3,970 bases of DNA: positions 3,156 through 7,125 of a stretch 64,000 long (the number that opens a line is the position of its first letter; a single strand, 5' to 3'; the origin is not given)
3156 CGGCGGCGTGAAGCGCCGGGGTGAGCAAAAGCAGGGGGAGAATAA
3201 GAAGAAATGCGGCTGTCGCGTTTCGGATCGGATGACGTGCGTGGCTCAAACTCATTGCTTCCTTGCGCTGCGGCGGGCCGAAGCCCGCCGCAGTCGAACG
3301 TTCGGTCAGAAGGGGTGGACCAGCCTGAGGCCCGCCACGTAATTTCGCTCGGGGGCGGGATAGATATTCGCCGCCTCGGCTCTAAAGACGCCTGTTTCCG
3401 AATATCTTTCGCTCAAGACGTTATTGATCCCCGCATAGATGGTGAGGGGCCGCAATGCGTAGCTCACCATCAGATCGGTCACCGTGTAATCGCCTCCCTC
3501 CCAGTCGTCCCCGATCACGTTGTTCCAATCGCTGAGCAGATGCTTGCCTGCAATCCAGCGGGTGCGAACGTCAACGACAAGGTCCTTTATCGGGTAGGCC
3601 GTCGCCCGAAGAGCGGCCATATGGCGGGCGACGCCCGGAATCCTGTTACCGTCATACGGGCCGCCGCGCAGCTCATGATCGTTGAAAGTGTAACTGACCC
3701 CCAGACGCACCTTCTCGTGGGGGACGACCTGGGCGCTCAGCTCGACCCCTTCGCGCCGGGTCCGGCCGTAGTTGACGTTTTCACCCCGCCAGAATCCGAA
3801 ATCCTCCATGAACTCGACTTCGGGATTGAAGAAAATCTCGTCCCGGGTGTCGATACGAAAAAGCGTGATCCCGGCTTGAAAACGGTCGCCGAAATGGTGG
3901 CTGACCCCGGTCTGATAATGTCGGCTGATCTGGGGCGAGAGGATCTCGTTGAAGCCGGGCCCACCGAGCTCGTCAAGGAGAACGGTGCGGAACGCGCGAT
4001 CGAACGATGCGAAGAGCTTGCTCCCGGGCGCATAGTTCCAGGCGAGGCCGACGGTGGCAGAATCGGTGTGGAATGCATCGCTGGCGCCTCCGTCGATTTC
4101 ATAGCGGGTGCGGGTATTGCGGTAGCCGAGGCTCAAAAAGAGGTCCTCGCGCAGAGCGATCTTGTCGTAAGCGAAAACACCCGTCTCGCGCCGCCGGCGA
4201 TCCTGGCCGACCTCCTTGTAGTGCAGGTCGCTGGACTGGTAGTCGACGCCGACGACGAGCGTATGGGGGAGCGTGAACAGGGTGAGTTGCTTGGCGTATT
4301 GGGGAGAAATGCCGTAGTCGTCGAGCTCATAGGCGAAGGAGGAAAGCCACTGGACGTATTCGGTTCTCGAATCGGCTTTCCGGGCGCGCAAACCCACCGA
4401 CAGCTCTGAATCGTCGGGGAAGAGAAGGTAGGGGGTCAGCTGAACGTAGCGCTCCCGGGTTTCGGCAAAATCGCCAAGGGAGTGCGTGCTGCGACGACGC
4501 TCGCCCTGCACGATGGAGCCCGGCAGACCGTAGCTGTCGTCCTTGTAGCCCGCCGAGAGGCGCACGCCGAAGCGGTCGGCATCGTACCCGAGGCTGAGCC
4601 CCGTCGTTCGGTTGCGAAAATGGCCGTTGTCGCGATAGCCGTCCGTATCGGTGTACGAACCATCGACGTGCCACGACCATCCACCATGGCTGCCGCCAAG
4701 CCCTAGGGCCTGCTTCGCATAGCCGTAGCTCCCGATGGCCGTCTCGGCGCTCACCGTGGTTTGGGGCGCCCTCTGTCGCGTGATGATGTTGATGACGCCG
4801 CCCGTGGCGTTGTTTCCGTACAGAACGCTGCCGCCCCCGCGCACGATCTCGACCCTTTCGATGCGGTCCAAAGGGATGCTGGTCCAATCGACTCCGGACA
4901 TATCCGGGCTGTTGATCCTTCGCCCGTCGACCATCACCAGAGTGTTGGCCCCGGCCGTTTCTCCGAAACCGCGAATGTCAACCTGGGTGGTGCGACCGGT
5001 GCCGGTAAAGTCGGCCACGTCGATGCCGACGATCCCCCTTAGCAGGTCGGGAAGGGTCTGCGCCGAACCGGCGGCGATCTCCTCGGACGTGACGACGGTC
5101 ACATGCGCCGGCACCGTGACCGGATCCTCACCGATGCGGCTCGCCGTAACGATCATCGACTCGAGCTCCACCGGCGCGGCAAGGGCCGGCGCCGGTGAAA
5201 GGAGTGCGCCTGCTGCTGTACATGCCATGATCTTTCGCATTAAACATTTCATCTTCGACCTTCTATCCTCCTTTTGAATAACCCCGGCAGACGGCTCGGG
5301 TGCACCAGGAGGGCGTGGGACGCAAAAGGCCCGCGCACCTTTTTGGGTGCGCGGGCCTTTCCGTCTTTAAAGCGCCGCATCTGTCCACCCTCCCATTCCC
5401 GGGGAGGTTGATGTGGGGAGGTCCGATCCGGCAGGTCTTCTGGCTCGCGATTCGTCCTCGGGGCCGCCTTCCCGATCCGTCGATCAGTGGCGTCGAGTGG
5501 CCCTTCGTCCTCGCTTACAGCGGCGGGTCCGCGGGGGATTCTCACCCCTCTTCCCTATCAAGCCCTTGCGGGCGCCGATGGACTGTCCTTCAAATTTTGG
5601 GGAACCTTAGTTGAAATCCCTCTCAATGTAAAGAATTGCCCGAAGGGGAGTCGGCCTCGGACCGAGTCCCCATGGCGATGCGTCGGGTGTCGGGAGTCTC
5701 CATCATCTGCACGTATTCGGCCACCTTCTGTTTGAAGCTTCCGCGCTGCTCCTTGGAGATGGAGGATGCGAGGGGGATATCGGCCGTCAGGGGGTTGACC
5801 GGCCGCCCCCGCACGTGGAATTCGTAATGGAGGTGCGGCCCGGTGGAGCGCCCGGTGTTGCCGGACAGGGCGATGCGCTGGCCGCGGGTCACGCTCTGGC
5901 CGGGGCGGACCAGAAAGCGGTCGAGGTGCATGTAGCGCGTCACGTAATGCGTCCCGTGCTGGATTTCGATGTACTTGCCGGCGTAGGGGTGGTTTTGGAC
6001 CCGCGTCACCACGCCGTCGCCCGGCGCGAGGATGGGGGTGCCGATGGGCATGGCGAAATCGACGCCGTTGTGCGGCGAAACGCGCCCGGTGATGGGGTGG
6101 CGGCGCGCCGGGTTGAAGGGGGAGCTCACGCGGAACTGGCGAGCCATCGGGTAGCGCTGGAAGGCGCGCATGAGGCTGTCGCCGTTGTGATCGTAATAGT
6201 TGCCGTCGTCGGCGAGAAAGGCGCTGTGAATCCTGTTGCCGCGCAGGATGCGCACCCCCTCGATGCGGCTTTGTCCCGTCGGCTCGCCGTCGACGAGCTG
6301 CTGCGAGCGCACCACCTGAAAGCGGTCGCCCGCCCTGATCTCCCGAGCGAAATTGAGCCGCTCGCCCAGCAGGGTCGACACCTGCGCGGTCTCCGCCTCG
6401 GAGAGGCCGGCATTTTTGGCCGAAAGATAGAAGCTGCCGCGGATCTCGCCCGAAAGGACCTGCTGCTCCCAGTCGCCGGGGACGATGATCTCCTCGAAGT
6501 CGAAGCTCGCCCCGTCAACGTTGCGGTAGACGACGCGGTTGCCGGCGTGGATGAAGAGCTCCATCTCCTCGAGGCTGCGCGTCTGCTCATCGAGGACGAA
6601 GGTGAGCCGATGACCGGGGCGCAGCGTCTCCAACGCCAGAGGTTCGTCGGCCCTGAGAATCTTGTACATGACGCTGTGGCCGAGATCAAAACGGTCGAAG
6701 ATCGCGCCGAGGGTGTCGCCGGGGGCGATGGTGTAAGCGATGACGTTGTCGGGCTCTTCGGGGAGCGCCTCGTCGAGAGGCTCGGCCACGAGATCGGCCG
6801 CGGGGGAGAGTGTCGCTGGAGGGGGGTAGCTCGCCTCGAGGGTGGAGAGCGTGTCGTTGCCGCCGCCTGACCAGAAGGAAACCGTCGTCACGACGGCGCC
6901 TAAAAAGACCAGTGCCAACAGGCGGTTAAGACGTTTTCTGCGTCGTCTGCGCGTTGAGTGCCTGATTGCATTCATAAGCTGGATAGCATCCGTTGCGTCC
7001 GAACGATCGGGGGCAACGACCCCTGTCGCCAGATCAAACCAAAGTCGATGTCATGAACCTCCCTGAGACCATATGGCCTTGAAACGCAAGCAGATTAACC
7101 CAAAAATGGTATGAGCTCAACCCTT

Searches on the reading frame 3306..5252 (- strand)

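Call 86: search_protein_families(library=pfam, proteins=[window:3306-5252:-], max_evalue=0.00001)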
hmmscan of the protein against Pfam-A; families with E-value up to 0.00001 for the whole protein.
window:3306-5252:- (648 aa): 2 families
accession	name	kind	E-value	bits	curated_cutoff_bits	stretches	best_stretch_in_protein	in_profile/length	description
PF00593.30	TonB_dep_Rec_b-barrel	-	2.8e-39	136.6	27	1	176-612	21-436/436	TonB dependent receptor-like, beta-barrel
PF07715.20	Plug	-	7.3e-27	94.4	23.9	1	46-153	4-107/107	TonB-dependent Receptor Plug Domain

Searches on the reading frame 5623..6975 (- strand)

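Call 86: search_protein_families(library=pfam, proteins=[window:5623-6975:-], max_evalue=0.00001)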
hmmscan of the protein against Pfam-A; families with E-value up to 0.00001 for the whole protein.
window:5623-6975:- (450 aa): 2 families
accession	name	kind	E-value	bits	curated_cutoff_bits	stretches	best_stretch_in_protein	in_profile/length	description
PF01551.29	Peptidase_M23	-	4.8e-35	120.1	28.7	1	301-395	2-96/96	Peptidase family M23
PF19425.4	Csd3_N2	-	1.2e-32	112.8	27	1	167-289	2-122/122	Csd3 second domain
